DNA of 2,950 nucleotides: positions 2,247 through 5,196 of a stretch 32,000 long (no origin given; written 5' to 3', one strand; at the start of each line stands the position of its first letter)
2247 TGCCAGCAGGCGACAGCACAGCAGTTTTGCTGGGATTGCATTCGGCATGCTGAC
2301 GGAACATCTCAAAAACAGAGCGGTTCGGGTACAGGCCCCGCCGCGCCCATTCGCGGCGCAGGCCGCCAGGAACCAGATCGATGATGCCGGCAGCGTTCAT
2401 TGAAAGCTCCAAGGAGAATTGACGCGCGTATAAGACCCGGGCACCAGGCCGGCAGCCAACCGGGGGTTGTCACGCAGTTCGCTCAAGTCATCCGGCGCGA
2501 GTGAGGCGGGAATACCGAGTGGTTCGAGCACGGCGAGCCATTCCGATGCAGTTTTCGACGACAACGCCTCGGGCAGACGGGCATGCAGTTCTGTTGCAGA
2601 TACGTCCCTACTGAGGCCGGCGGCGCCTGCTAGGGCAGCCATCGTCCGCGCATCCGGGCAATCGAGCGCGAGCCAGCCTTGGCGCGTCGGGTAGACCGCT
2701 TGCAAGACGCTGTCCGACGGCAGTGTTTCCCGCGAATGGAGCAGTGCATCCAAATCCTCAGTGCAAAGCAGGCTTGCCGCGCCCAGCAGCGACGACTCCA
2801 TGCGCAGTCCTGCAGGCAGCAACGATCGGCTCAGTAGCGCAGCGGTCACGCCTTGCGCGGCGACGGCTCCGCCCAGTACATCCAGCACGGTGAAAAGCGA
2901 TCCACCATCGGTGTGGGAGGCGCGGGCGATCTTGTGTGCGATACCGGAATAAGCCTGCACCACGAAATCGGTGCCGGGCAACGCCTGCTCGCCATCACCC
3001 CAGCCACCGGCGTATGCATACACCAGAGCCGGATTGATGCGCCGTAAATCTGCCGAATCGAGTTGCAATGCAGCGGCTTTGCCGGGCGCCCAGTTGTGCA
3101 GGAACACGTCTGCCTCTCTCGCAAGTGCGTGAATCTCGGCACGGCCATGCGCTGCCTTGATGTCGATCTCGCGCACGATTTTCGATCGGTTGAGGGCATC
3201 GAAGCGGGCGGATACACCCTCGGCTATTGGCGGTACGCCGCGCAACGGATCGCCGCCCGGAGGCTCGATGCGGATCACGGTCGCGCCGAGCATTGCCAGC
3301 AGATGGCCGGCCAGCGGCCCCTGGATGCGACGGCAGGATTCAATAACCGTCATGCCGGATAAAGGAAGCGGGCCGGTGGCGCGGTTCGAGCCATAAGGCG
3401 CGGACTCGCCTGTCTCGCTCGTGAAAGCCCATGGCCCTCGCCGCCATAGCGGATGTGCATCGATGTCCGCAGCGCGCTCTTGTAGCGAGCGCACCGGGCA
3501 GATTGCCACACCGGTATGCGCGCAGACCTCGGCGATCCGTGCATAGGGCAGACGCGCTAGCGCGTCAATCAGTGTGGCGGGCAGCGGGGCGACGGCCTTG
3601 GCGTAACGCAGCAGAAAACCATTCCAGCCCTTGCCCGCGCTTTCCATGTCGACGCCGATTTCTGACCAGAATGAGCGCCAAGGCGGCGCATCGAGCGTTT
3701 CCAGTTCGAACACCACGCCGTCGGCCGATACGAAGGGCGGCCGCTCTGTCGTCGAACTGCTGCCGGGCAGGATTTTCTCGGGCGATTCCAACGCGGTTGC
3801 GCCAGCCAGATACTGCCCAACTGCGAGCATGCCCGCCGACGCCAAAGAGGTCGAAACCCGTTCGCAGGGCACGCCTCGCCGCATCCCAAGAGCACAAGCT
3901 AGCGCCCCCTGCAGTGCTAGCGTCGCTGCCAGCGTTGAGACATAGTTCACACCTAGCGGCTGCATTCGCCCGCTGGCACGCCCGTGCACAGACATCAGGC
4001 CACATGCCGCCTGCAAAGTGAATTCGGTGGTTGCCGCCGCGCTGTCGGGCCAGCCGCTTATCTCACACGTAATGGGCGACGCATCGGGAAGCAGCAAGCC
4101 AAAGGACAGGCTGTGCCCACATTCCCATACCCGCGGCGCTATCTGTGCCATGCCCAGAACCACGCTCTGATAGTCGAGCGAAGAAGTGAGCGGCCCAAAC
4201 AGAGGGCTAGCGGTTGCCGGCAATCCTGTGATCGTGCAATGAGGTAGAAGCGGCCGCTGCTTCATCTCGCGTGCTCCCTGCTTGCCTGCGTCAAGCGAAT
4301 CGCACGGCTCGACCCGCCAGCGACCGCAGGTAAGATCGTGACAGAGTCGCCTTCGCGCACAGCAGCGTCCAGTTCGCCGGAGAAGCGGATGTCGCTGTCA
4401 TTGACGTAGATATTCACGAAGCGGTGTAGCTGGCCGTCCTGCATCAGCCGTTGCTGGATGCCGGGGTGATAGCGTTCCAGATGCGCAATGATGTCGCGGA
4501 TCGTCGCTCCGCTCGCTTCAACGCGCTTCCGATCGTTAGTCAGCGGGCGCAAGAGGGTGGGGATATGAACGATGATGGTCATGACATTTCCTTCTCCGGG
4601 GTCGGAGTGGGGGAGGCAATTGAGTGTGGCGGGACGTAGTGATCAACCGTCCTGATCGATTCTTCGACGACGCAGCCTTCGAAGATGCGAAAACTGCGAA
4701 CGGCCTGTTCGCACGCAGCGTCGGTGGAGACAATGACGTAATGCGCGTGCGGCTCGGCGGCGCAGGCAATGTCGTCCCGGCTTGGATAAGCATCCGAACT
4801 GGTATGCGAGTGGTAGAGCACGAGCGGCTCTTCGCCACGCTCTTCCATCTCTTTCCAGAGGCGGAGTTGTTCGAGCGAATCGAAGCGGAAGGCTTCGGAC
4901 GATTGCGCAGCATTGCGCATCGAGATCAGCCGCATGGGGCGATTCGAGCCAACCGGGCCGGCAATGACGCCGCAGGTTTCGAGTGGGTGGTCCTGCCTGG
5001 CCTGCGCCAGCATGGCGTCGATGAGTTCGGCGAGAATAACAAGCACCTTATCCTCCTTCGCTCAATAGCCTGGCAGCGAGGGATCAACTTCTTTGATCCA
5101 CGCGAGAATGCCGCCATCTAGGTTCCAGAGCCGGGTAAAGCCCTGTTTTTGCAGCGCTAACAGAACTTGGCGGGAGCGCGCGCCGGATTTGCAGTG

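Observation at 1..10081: NikR-linked thioacid (thiocarboxylate) cassette with a dedicated sulfur-carrier relay, TonB receptor and DUF2946: candidate nickel-responsive metallophore system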

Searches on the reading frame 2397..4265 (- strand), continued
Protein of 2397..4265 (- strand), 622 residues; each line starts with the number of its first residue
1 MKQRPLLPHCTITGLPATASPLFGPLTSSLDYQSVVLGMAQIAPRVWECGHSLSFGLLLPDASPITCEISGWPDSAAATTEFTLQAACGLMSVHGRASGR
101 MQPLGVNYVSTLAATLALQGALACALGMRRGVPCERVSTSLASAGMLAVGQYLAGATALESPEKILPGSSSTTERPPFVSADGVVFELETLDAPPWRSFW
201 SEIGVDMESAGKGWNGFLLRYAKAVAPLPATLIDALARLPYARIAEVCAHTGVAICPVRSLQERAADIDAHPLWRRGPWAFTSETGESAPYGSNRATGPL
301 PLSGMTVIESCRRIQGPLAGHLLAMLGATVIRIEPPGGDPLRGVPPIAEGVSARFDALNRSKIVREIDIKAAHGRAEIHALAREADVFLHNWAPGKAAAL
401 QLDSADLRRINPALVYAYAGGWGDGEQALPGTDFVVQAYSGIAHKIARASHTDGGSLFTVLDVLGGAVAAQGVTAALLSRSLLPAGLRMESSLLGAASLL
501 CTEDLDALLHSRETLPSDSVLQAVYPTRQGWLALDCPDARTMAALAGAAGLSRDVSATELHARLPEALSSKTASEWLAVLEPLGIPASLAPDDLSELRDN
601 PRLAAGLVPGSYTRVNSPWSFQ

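Call 57: search_protein_families(library=ncbifam, proteins=[L001:15919-17049:+, L001:17067-17531:+, L001:17566-19536:+, L001:19761-20243:+, L001:7204-7599:+], max_evalue=0.01)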
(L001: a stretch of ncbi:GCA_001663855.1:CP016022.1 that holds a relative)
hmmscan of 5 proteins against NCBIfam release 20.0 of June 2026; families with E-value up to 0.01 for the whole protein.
L001:15919-17049:+ (376 aa): 0 families

L001:17067-17531:+ (154 aa): 1 family
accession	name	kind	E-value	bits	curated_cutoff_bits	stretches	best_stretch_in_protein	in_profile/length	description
NF033672.1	mbn_chaper_assoc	subfamily_domain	1.8e-36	124.2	50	1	36-138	1-103/104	copper uptake system-associated protein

L001:17566-19536:+ (656 aa): 10 families
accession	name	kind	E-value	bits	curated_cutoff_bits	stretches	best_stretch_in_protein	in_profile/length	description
TIGR01783.1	TonB-siderophor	subfamily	6.2e-25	87.9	223.5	2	407-656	400-649/649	TonB-dependent siderophore receptor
NF007349.0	PRK09840.1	equivalog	8.8e-18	63.6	686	2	425-552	526-643/760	catecholate siderophore receptor Fiu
TIGR01779.1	TonB-B12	equivalog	3.2e-16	59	599.7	2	458-652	422-610/614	TonB-dependent vitamin B12 receptor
NF049944.1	TonB_dep_PUIUD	equivalog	4.6e-12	45.1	850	1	89-248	97-260/686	TonB-dependent receptor, PUIUD motif-type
TIGR01786.1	TonB-hemlactrns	subfamily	1.6e-11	43.3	323.75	2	463-656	487-719/719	TonB-dependent hemoglobin/transferrin/lactoferrin family receptor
NF007926.1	PRK10641.1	equivalog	3.8e-11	42.3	836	2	45-210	43-200/617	TonB-dependent vitamin B12 receptor BtuB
NF049945.1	TonB_dep_FCYXU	equivalog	1.5e-10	40.3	825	1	94-229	97-237/697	TonB-dependent receptor, FCYXU motif-type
NF053590.1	TonB_dep_TOL0244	equivalog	9e-10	37.8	645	2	461-636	408-581/604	TOL_0244 family TonB-dependent receptor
NF049947.1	TonB_dep_PCPU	exception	1.9e-05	23.1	800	0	131-243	132-249/685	TonB-dependent receptor, PCPU motif-type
NF038079.1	TonB_sider_MxcH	equivalog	0.0016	16.6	925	0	108-182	184-258/792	TonB-dependent siderophore myxochelin receptor MxcH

L001:19761-20243:+ (160 aa): 0 families

L001:7204-7599:+ (131 aa): 0 families
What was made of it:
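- P154 passes NCBIfam NF033672 'copper uptake system-associated protein' at 124 bits against a cut-off of 50 (call 57).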

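Call 60: list_cluster_members(proteins=[P0056, P0063, P0070, P0074, P0099, P0102, P0104, P0080, P0067, P0077])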
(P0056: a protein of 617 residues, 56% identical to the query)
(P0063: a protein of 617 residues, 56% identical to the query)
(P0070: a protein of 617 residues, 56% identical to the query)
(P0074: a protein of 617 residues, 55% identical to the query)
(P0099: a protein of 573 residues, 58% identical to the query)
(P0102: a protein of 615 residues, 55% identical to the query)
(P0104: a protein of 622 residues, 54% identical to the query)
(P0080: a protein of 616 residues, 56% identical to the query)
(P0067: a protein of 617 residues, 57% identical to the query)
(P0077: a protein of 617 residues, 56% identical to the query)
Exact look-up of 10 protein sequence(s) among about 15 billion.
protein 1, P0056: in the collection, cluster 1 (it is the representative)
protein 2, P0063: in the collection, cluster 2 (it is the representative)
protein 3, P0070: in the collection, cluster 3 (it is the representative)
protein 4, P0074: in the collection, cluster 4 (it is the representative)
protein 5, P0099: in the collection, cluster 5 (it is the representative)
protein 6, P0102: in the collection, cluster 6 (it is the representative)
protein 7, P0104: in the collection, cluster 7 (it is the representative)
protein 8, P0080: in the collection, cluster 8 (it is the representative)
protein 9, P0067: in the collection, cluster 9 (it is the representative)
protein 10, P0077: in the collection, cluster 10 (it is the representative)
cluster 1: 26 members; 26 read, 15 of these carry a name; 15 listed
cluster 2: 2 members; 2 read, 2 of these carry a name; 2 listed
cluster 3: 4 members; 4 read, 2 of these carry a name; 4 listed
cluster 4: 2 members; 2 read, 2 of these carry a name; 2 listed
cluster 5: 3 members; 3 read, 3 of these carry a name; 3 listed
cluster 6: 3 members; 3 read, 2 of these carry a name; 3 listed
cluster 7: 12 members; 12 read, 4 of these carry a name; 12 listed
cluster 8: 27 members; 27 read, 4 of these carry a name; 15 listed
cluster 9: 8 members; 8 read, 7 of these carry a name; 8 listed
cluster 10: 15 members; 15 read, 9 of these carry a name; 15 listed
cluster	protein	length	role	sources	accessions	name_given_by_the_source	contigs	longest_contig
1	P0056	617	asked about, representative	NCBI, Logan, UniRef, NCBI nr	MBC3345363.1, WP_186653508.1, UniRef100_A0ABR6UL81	CoA transferase [Pseudomonas sp. SWRI196] | CoA transferase n=1 Tax=Pseudomonas tehranensis TaxID=2745502 RepID=A0ABR6UL81_9PSED | CoA transferase [Pseudomonas tehranensis]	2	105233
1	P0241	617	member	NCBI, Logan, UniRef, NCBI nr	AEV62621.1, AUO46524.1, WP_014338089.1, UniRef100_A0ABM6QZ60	CoA transferase [Pseudomonas ogarae] | CoA:oxalate CoA-transferase n=1 Tax=Pseudomonas ogarae (strain DSM 112162 / CECT 30235 / ...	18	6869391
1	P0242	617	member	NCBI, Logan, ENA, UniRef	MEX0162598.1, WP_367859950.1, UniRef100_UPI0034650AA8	CoA transferase [Pseudomonas brassicacearum] | CoA transferase n=1 Tax=Pseudomonas brassicacearum TaxID=930166 RepID=UPI0034650AA8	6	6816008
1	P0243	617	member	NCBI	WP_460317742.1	CoA transferase [Pseudomonas ogarae]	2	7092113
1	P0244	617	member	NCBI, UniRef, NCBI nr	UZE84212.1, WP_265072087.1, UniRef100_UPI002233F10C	CoA transferase [Pseudomonas viciae] | CoA transferase n=1 Tax=Pseudomonas viciae TaxID=2505979 RepID=UPI002233F10C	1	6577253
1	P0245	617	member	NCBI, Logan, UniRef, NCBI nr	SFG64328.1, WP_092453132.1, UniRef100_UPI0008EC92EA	CoA transferase [Pseudomonas sp. NFACC45] | CoA transferase n=1 Tax=Pseudomonas sp. NFACC45 TaxID=1566201 RepID=UPI0008EC92EA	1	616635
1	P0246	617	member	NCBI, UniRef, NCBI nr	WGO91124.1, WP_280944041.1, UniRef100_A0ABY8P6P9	CoA transferase [Pseudomonas viciae] | CoA transferase n=1 Tax=Pseudomonas viciae TaxID=2505979 RepID=A0ABY8P6P9_9PSED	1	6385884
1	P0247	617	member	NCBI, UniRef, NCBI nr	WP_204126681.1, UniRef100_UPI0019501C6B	CoA transferase [Pseudomonas ogarae] | CoA transferase n=1 Tax=Pseudomonas ogarae (strain DSM 112162 / CECT 30235 / F113) ...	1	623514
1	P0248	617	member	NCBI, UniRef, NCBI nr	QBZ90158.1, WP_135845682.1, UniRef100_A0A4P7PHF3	carnitine dehydratase [Pseudomonas viciae] | Carnitine dehydratase n=1 Tax=Pseudomonas viciae TaxID=2505979 RepID=A0A4P7PHF3_9PSED | CoA transferase [Pseudomonas viciae]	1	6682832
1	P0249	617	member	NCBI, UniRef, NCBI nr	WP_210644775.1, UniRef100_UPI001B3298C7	CoA transferase [Pseudomonas sp. Tri1] | CoA transferase n=1 Tax=Pseudomonas sp. Tri1 TaxID=2823875 RepID=UPI001B3298C7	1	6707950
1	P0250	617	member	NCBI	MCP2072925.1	UNVERIFIED_ORG: crotonobetainyl-CoA:carnitine CoA-transferase CaiB-like acyl-CoA ...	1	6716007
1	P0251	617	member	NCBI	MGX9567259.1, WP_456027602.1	CoA transferase [Pseudomonas sp. CFBP 5748]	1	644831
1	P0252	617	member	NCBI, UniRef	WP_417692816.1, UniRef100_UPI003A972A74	CoA transferase [Pseudomonas sp.] | CoA transferase n=1 Tax=Pseudomonas sp. TaxID=306 RepID=UPI003A972A74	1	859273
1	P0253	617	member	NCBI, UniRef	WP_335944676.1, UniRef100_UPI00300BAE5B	CoA transferase [Pseudomonas sp. G166] | CoA transferase n=1 Tax=Pseudomonas sp. G166 TaxID=3094846 RepID=UPI00300BAE5B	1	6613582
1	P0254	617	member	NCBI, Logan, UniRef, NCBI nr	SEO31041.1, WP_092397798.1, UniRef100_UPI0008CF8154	CoA transferase [Pseudomonas sp. NFACC39-1] | CoA transferase n=1 Tax=Pseudomonas sp. NFACC39-1 TaxID=1566195 RepID=UPI0008CF8154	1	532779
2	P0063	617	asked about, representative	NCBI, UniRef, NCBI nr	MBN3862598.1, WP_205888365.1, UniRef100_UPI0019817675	carnitine dehydratase [Pseudomonas frederiksbergensis] | CoA transferase n=1 Tax=Pseudomonas frederiksbergensis TaxID=104087 RepID=UPI0019817675 | CoA transferase [Pseudomonas frederiksbergensis]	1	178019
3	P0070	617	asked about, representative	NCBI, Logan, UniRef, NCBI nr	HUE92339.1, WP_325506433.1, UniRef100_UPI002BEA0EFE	CoA transferase [Pseudomonas sp.] | CoA transferase n=1 Tax=Pseudomonas sp. TaxID=306 RepID=UPI002BEA0EFE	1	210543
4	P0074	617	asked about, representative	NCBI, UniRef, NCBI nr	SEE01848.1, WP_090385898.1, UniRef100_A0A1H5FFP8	CoA transferase [Pseudomonas anguilliseptica] | Crotonobetainyl-CoA:carnitine CoA-transferase CaiB n=1 Tax=Pseudomonas anguilliseptica ...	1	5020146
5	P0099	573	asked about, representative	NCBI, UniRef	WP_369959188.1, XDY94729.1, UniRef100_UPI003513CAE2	CoA transferase [Pseudomonas benzenivorans] | CoA transferase n=1 Tax=Pseudomonas benzenivorans TaxID=556533 RepID=UPI003513CAE2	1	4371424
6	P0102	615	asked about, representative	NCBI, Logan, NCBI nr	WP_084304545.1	CoA transferase [Phytopseudomonas flavescens] | CoA transferase [Pseudomonas flavescens]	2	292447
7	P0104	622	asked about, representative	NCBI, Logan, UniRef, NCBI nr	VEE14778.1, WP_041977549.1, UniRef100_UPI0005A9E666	CoA transferase [Ectopseudomonas mendocina] | CoA transferase n=1 Tax=Ectopseudomonas mendocina TaxID=300 RepID=UPI0005A9E666 | CoA transferase [Pseudomonas mendocina]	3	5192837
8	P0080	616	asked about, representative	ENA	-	-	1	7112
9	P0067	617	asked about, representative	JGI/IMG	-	crotonobetainyl-CoA:carnitine CoA-transferase CaiB-like acyl-CoA transferase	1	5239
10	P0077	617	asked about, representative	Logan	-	-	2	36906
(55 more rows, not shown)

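Call 61: find_encoding_contigs(protein=P0241, flank=10000, max_places=1)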
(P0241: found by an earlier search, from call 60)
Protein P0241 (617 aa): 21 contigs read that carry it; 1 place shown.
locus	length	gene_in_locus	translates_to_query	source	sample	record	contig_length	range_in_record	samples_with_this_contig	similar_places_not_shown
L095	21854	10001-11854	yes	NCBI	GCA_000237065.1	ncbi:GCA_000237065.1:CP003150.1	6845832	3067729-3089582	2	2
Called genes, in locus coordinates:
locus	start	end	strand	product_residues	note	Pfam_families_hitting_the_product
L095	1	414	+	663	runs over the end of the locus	PF07715:Plug, PF00593:TonB_dep_Rec_b-barrel, PF14905:OMP_b-brl_3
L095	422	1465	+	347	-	PF08100:Dimerisation, PF00891:Methyltransf_2, PF13489:Methyltransf_23, PF05175:MTS (faint), PF13847:Methyltransf_31, PF08241:Methyltransf_11, PF08242:Methyltransf_12, PF13649:Methyltransf_25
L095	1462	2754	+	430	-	PF07690:MFS_1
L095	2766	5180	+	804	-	-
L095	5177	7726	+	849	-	PF00202:Aminotran_3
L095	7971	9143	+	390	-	PF00899:ThiF, PF00581:Rhodanese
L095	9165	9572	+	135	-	PF14464:Prok-JAB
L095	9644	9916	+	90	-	PF02597:ThiS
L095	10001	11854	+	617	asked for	PF02515:CoA_transf_3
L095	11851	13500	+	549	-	PF00501:AMP-binding, PF13193:AMP-binding_C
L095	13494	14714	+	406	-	PF02771:Acyl-CoA_dh_N, PF02770:Acyl-CoA_dh_M, PF00441:Acyl-CoA_dh_1, PF08028:Acyl-CoA_dh_2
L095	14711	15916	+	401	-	PF07690:MFS_1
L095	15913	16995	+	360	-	-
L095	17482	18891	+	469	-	PF04174:CP_ATPgrasp_1, PF14403:CP_ATPgrasp_2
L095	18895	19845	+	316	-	PF04168:Alpha-E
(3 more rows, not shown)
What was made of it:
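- On pdt (PDTC) gene cluster: F113 has all of them (call 61).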

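Call 74: search_solved_structures(query=L001:17566-19536:+, max_evalue=0.00001)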
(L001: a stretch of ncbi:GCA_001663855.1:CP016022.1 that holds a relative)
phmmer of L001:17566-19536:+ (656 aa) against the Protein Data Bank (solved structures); distinct sequences matched with E-value up to 0.00001: 0.

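Call 76: search_solved_structures(query=L001:17566-19536:+, max_evalue=1)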
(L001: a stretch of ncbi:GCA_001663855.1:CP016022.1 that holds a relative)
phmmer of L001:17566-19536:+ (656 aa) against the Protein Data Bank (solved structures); distinct sequences matched with E-value up to 1: 0.

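Call 80: search_solved_structures(query=A3, max_evalue=0.01)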
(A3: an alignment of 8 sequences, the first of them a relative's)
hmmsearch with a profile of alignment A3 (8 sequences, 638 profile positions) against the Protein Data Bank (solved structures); distinct sequences matched with E-value up to 0.01: 27.
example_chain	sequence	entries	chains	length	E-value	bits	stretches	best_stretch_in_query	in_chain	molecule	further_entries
6v81_A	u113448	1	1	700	8.3e-17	63.8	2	42-273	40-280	Probable TonB-dependent receptor YncD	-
9c4o_A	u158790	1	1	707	1.1e-16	63.4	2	31-273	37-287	Pyrroloquinoline quinone transporter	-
6bpm_C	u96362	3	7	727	1.1e-15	60.1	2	407-619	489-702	Catecholate siderophore receptor Fiu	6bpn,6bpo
5fok_A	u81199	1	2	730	6.1e-14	54.3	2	407-635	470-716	IRON TRANSPORT OUTER MEMBRANE RECEPTOR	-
1kmo_A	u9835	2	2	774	1.2e-12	50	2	445-621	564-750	Iron(III) dicitrate transport protein fecA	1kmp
1pnz_A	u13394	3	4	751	3.8e-12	48.3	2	445-621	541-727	Iron(III) dicitrate transport protein fecA precursor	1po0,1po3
5nec_A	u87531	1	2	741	9e-10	40.5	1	444-531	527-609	TonB-dependent siderophore receptor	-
6i96_A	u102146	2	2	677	1.8e-06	29.6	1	445-618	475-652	Metal-pseudopaline receptor CntO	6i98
1nqf_A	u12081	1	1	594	1.9e-06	29.5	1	48-180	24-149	Vitamin B12 receptor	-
6i97_A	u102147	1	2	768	2.6e-06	29.1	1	445-618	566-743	Metal-pseudopaline receptor CntO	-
6z8a_A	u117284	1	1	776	2.7e-06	29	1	445-618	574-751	Ferrioxamine receptor FoxA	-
8b43_A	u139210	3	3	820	3.2e-06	28.8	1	445-618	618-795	Metal-pseudopaline receptor CntO | Ferrioxamine receptor FoxA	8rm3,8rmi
3m8b_A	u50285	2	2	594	4.2e-06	28.4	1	49-180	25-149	Vitamin B12 transporter btuB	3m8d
3rgm_A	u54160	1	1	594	4.4e-06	28.3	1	48-170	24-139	Vitamin B12 transporter BtuB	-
3rgn_A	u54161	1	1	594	4.5e-06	28.3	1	48-180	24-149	Vitamin B12 transporter BtuB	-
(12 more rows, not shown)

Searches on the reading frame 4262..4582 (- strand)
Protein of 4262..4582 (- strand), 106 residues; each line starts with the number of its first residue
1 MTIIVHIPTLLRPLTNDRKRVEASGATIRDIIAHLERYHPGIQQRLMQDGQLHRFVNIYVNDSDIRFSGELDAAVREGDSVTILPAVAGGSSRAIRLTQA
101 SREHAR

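Call 7: search_protein_families(library=pfam, proteins=[window:4262-4582:-], max_evalue=0.01)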
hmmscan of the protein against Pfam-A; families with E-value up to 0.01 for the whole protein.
window:4262-4582:- (106 aa): 2 families
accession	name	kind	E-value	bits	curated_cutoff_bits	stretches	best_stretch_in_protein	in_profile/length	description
PF02597.26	ThiS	-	8.5e-17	61.9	22.5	1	5-90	1-76/76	ThiS family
PF09138.17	Urm1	-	0.0028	18.5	21.8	1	25-90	30-96/96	Urm1 (Ubiquitin related modifier)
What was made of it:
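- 4262..4582 (-): ThiS/MoaD-like sulfur carrier (PdtH/QbsE-like) with its GG masked by a 16-residue tail. Pfam ThiS (call 7).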

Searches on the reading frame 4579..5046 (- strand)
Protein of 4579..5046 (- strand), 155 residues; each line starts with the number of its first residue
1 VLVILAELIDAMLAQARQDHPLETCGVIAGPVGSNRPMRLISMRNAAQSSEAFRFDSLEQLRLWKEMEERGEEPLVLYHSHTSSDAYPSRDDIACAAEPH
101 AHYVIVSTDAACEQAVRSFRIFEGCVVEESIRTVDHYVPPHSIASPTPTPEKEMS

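Call 7: search_protein_families(library=pfam, proteins=[window:4579-5046:-], max_evalue=0.01)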
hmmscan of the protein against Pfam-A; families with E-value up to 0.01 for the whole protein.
window:4579-5046:- (155 aa): 1 family
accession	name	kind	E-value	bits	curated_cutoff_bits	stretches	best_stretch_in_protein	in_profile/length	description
PF14464.11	Prok-JAB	-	1.9e-28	99.1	25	1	6-120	2-112/114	Prokaryotic homologs of the JAB domain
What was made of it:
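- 4579..5046 (-): JAMM/MPN+ metalloprotease (PdtG/QbsD-like). Predicted to trim the carrier tail and expose the GG. Pfam Prok-JAB at 1.9e-28 (call 7).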
